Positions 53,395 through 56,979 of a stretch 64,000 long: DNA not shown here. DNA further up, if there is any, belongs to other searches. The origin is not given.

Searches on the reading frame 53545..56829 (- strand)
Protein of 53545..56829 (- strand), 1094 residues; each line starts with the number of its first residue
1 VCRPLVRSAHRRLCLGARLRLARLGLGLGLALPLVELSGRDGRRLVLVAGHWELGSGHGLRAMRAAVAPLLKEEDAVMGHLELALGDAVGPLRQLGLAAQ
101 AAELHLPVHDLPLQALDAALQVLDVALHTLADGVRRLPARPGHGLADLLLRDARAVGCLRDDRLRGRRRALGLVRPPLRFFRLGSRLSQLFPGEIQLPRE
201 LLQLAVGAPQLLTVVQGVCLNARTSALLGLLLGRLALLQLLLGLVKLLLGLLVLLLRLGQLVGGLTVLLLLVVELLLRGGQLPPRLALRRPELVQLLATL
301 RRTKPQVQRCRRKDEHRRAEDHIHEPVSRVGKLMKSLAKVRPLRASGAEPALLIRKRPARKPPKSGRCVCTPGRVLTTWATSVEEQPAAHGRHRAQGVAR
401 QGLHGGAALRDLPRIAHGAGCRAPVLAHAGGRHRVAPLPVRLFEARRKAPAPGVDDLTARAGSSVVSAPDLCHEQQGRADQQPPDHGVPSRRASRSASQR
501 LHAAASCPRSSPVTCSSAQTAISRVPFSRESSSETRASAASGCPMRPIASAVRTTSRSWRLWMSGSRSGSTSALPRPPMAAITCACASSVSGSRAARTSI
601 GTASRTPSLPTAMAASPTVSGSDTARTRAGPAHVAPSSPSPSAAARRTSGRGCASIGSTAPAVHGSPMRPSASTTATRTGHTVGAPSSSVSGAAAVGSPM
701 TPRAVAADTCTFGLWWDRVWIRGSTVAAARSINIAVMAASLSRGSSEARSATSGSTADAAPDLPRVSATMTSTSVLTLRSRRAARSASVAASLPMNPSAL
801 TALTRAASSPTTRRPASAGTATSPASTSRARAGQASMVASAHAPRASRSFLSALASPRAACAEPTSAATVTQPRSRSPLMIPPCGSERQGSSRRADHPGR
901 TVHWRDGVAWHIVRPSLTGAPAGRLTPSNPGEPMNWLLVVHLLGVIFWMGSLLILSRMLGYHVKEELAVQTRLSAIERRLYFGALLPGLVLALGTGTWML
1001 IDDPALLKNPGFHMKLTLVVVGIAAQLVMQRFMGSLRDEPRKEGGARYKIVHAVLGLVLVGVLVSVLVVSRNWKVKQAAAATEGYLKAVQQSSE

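Call 100: search_protein_families(library=pfam, proteins=[window:53545-56829:-], max_evalue=0.001)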
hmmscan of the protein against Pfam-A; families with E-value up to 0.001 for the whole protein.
window:53545-56829:- (1094 aa): 1 family
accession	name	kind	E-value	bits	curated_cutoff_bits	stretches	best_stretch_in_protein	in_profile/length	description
PF03653.18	UPF0093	-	4.3e-18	66.4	34.2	1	934-1068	5-143/146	Uncharacterised protein family (UPF0093)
